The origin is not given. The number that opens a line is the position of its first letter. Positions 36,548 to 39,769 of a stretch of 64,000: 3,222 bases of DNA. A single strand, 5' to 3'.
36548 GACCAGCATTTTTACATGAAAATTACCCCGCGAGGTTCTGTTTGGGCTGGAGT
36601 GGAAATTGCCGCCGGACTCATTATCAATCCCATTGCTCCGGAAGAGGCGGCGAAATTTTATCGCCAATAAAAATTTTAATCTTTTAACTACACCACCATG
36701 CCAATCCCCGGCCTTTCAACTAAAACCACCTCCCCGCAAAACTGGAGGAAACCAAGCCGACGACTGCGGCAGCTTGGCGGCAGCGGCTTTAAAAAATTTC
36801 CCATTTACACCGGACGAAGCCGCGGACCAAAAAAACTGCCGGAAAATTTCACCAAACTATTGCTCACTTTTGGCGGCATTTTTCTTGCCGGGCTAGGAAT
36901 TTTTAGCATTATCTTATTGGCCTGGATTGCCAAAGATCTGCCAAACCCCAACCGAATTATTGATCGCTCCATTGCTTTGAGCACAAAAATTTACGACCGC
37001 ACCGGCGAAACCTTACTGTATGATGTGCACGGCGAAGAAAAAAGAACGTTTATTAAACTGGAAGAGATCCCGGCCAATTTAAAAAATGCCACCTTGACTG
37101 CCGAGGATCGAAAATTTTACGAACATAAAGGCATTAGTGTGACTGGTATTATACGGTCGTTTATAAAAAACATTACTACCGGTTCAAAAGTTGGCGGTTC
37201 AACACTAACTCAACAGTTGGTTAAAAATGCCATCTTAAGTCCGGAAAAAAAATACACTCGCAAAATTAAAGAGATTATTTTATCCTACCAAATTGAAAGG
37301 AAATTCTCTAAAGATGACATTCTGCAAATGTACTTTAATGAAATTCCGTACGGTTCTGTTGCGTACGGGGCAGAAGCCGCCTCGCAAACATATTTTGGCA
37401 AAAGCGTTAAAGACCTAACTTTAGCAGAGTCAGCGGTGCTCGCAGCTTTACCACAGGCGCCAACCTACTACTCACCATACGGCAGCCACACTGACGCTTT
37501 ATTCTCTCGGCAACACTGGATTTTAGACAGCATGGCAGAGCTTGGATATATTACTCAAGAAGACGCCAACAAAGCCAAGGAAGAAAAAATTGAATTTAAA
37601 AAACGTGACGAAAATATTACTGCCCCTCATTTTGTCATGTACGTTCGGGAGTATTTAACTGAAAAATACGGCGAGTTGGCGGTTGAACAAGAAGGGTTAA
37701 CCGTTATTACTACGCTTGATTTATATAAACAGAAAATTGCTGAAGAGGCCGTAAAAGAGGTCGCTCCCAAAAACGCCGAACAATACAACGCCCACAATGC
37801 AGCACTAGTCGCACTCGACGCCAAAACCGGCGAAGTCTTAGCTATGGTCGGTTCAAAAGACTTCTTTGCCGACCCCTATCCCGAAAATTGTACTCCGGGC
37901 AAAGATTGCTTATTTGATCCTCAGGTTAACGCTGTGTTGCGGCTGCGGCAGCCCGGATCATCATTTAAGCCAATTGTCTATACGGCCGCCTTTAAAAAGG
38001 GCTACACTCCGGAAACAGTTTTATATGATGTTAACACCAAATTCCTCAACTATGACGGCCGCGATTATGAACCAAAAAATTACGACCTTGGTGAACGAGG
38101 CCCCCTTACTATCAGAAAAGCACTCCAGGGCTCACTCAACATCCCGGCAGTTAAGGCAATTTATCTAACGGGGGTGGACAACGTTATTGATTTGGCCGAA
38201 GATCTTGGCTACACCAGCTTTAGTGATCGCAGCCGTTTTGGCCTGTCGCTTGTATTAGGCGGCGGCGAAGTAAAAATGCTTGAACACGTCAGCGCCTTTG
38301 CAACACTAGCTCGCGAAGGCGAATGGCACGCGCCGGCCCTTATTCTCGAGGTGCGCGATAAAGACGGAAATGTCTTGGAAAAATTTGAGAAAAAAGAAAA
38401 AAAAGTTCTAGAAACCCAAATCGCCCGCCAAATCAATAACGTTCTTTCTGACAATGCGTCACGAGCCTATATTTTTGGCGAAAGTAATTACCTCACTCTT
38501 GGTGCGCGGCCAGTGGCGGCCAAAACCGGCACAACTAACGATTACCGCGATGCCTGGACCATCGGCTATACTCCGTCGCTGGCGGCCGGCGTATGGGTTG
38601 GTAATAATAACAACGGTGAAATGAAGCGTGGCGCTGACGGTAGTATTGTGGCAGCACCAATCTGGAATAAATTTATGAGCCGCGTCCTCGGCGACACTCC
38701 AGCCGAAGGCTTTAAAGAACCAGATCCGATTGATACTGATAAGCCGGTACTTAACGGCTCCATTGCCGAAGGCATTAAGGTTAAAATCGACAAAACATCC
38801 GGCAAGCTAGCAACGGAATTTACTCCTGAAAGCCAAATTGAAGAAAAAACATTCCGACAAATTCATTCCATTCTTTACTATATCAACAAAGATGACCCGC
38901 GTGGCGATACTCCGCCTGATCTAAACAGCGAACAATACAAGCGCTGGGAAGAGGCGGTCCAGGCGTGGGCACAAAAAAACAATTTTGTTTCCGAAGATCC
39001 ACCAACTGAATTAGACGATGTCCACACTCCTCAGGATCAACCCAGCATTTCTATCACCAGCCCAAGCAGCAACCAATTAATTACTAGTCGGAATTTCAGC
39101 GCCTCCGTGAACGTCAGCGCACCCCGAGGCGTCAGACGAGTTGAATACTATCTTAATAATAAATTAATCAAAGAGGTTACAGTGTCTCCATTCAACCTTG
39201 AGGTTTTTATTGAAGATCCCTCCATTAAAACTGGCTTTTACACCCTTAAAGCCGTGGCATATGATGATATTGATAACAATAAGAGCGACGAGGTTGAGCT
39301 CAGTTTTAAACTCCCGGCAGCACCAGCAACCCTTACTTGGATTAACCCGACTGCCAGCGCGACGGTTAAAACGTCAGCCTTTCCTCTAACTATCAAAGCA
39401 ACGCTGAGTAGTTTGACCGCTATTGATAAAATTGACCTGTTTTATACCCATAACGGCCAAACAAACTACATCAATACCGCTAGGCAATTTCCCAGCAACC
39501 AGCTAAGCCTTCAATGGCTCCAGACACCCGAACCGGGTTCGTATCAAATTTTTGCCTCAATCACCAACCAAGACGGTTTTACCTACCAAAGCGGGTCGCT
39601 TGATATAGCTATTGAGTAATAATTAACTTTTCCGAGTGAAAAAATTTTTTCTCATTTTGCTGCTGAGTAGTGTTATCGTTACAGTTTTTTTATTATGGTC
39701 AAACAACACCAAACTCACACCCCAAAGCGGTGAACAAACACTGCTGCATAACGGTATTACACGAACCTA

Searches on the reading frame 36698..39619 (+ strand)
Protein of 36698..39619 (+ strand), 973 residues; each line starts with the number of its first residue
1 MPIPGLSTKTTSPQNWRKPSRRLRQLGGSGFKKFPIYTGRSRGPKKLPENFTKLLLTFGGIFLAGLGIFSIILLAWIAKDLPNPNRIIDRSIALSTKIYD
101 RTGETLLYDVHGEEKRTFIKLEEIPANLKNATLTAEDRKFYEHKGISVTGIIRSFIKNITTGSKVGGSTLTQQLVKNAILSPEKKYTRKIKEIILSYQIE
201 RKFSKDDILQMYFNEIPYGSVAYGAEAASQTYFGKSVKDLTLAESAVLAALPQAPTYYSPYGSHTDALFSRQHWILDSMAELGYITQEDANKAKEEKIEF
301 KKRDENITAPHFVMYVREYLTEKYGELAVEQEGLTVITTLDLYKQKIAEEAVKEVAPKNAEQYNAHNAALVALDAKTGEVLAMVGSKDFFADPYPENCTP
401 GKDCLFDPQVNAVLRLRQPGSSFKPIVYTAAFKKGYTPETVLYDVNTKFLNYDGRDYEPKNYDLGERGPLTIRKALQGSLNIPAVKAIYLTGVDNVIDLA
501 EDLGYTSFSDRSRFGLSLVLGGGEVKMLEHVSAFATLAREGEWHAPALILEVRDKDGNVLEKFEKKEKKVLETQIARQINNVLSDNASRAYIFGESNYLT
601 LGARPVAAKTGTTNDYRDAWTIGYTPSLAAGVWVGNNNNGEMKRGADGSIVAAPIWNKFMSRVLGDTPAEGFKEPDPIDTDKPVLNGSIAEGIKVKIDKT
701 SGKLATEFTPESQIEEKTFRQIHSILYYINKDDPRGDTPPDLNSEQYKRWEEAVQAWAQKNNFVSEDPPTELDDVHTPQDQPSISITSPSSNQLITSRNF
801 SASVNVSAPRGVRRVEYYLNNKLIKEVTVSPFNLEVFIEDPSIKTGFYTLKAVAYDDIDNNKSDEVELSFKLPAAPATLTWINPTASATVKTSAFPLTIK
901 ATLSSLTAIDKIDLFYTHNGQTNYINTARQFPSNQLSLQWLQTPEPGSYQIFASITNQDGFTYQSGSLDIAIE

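Call 22: search_protein_families(library=ncbifam, proteins=[window:36698-39619:+], max_evalue=0.00001)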
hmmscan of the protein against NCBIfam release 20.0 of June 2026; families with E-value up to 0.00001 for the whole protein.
window:36698-39619:+ (973 aa): 16 families
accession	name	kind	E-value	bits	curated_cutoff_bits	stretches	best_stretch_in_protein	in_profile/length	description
TIGR02074.1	PBP_1a_fam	subfamily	1.6e-157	525.5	508.75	1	115-664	1-533/535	PBP1A family penicillin-binding protein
NF051885.1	tranpepglycosPbpC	equivalog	5e-133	444.9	900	1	80-681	41-611/632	multimodular transpeptidase-transglycosylase PbpC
TIGR02073.1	PBP_1c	equivalog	8.3e-129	431.3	494.2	1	92-829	8-695/728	penicillin-binding protein 1C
TIGR02071.1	PBP_1b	equivalog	8e-96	321.8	717.75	1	112-663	143-682/729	penicillin-binding protein 1B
NF008643.0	PRK11636.1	equivalog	2.4e-89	300.7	1263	3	54-354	8-305/850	peptidoglycan glycosyltransferase/peptidoglycan DD-transpeptidase MrcA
NF038276.1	strep_PBP2A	exception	2.4e-83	280.6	1100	1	89-674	71-647/716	penicillin-binding protein PBP2A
NF007061.0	PRK09506.1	equivalog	3.2e-72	243.6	1120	1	108-650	204-736/825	bifunctional glycosyl transferase/transpeptidase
NF038272.1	strep_PBP1A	exception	1.6e-71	241.5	1075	1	93-676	48-643/658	penicillin-binding protein PBP1A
NF008414.0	PRK11240.1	equivalog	3.6e-68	230.3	1121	1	116-662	64-563/774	peptidoglycan glycosyltransferase PbpC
NF011423.0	PRK14850.1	equivalog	4.7e-66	223.6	1275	1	113-644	154-675/764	penicillin-binding protein 1b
NF038274.1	strep_PBP1B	exception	7.6e-64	216.3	1225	2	103-311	69-293/745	penicillin-binding protein PBP1B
TIGR02070.1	mono_pep_trsgly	equivalog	2.7e-41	141.5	182.65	1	113-282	52-221/224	monofunctional biosynthetic peptidoglycan transglycosylase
NF010008.0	PRK13481.1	equivalog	2e-36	125.7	270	1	113-293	77-263/269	glycosyltransferase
TIGR03423.1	pbp2_mrdA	equivalog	2.6e-20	72.5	455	1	330-505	223-390/593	penicillin-binding protein 2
TIGR02214.1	spoVD_pbp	equivalog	3.2e-11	42.3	688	0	331-443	208-311/636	stage V sporulation protein D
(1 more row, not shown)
